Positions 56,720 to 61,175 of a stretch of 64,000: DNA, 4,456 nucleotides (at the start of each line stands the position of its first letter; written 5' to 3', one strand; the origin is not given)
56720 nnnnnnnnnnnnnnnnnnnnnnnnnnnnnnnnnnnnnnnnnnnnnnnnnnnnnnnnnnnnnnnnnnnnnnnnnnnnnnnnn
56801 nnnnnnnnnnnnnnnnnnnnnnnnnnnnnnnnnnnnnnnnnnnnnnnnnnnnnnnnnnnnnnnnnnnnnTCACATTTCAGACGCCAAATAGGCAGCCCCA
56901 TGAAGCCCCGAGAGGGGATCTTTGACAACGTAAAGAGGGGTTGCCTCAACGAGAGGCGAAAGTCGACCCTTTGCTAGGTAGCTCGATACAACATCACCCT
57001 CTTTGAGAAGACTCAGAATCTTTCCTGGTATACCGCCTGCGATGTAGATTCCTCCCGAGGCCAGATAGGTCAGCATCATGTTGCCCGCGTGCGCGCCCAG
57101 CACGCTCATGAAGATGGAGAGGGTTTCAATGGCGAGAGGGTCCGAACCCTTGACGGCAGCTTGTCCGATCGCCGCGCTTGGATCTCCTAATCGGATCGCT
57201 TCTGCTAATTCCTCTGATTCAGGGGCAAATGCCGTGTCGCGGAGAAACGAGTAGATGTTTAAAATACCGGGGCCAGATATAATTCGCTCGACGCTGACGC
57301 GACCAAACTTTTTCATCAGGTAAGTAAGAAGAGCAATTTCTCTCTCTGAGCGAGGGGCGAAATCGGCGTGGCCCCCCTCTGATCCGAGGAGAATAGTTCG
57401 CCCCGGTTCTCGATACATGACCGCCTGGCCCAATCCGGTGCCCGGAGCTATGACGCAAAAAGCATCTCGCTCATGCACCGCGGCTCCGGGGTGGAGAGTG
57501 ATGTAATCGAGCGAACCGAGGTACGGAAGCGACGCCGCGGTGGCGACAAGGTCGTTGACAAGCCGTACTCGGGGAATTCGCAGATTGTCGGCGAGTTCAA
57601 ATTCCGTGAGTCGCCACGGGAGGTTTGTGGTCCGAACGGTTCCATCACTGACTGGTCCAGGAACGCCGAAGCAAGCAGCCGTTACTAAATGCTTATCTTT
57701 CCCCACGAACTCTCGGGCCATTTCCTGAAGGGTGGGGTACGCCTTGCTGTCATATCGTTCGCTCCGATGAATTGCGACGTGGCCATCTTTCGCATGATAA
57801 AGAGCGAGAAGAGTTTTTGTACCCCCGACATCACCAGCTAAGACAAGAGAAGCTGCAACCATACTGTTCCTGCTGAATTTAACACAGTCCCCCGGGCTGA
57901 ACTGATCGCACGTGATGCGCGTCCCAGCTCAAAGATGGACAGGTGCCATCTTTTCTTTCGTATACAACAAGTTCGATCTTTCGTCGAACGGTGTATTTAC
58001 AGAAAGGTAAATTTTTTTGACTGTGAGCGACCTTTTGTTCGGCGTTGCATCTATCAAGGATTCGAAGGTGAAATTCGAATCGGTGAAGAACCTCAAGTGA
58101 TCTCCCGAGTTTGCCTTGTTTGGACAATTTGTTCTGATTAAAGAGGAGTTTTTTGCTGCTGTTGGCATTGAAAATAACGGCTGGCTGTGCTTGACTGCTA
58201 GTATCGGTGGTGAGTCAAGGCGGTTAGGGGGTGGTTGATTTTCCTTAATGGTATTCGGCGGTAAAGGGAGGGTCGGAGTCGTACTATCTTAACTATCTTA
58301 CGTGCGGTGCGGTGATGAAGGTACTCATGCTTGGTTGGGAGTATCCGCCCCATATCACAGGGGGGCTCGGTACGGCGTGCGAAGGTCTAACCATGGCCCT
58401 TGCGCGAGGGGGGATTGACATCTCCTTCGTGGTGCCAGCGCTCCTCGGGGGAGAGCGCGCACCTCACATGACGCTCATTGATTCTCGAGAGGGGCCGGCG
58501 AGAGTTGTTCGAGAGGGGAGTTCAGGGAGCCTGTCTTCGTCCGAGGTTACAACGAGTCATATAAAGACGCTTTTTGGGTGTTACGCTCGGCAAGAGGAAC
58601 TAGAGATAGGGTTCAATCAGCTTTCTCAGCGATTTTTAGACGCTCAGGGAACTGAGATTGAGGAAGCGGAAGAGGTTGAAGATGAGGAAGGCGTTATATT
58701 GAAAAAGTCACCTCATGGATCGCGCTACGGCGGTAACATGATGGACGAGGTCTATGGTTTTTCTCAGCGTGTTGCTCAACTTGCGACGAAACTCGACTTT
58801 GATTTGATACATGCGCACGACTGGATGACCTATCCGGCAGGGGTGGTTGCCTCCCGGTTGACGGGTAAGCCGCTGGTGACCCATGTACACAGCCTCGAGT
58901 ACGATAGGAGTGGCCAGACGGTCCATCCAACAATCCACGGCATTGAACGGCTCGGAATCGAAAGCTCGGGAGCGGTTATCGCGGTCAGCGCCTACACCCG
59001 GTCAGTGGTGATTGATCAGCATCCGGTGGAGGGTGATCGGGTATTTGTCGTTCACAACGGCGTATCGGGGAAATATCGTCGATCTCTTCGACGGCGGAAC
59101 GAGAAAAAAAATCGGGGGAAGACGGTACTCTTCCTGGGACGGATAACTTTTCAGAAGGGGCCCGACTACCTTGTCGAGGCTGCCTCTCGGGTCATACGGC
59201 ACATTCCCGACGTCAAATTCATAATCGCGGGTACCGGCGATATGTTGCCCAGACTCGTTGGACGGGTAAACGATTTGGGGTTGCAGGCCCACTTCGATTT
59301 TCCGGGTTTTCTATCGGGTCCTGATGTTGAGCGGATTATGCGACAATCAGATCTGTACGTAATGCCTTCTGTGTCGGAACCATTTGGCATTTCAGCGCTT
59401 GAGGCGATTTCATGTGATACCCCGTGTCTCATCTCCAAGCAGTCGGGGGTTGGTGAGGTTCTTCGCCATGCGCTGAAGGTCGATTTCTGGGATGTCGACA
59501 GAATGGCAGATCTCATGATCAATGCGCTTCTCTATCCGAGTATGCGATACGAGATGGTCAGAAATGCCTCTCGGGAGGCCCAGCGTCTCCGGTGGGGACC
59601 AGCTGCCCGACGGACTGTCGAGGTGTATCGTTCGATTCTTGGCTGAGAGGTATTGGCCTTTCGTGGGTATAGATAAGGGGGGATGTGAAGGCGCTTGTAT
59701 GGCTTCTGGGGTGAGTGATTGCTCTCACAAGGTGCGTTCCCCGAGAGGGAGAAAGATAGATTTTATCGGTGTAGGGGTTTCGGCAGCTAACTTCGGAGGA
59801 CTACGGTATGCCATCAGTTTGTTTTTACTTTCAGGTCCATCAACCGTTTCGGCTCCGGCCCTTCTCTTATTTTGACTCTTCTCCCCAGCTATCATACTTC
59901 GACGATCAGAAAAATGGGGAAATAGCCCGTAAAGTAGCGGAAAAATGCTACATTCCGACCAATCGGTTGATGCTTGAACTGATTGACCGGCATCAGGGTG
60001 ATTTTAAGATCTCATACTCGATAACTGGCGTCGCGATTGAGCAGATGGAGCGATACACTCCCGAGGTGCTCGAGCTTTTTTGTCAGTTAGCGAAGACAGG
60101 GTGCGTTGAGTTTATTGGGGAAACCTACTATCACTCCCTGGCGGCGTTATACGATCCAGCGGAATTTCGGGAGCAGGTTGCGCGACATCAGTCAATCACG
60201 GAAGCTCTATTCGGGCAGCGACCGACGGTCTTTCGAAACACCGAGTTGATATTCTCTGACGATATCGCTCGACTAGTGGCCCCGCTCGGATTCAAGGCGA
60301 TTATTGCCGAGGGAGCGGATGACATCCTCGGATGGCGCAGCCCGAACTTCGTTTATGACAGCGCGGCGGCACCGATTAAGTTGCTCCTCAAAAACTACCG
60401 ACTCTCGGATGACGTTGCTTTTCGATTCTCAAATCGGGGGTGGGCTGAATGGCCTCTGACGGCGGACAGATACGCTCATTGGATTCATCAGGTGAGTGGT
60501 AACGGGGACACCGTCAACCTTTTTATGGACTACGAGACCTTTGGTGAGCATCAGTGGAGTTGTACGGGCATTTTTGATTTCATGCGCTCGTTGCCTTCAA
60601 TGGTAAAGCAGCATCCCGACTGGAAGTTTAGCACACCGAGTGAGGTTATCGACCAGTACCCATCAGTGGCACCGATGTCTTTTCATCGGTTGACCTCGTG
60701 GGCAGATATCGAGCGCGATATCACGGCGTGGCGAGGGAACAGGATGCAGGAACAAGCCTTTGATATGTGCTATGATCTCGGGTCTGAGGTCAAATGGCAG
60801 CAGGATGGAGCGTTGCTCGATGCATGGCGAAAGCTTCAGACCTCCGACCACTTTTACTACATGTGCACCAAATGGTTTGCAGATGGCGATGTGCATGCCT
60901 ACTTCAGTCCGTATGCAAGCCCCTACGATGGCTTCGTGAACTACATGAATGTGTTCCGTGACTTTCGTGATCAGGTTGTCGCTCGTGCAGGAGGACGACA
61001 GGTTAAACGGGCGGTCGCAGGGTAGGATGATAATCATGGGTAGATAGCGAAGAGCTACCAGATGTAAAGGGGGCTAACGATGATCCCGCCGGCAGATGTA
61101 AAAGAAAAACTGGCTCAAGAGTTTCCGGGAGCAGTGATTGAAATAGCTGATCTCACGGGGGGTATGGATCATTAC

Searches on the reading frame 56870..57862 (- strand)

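Call 23: search_protein_families(library=pfam, proteins=[window:56870-57862:-], max_evalue=0.0001)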
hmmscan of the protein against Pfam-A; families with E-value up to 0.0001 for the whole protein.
window:56870-57862:- (330 aa): 2 families
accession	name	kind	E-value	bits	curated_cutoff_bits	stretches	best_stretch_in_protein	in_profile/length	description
PF02685.22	Glucokinase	-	1.3e-94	317.2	22.1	1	8-329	1-313/314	Glucokinase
PF00480.26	ROK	-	7.4e-05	22.9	22.9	0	11-116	5-117/294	ROK family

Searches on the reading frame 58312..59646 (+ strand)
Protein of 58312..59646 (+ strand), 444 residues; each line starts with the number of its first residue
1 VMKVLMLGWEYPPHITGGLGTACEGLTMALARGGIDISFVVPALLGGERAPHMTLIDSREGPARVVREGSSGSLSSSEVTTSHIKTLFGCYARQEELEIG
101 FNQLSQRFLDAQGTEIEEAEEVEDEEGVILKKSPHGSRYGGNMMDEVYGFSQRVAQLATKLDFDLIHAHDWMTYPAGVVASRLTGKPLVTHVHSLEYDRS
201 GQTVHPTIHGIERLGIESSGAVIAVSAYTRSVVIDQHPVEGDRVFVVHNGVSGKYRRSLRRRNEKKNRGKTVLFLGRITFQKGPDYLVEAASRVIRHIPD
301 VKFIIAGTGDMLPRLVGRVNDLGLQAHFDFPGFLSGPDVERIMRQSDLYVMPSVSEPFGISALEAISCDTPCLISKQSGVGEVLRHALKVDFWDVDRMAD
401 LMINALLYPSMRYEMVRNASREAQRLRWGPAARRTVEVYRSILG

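Call 23: search_protein_families(library=pfam, proteins=[window:58312-59646:+], max_evalue=0.0001)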
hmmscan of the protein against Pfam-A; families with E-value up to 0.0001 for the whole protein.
window:58312-59646:+ (444 aa): 6 families
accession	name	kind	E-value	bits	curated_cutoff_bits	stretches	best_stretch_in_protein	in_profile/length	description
PF00534.26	Glycos_transf_1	-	1.3e-33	116.4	26.4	1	258-420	4-170/172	Glycosyl transferases group 1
PF13692.12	Glyco_trans_1_4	-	2.4e-26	93.1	27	1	270-405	2-139/142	Glycosyl transferases group 1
PF13439.12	Glyco_transf_4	-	2e-21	77.2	28.5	1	125-251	38-166/170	Glycosyltransferase Family 4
PF20706.3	GT4-conflict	-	5e-19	69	26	1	211-391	139-327/385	Family 4 Glycosyltransferase in conflict systems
PF08323.17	Glyco_transf_5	-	6.1e-17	62.6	22.7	1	3-203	1-176/239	Starch synthase catalytic domain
PF13579.12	Glyco_trans_4_4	-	1.1e-16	62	29.7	1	148-250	57-158/158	Glycosyl transferase 4-like domain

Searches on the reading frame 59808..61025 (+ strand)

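Call 23: search_protein_families(library=pfam, proteins=[window:59808-61025:+], max_evalue=0.0001)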
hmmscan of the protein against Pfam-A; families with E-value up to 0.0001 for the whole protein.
window:59808-61025:+ (405 aa): 2 families
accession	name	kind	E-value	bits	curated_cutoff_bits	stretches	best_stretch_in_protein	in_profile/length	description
PF03065.20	Glyco_hydro_57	-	3.3e-79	266.7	21.2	1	6-286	2-284/291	Glycosyl hydrolase family 57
PF01522.26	Polysacc_deac_1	-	7.7e-05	23.1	23.1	0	88-164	48-123/124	Polysaccharide deacetylase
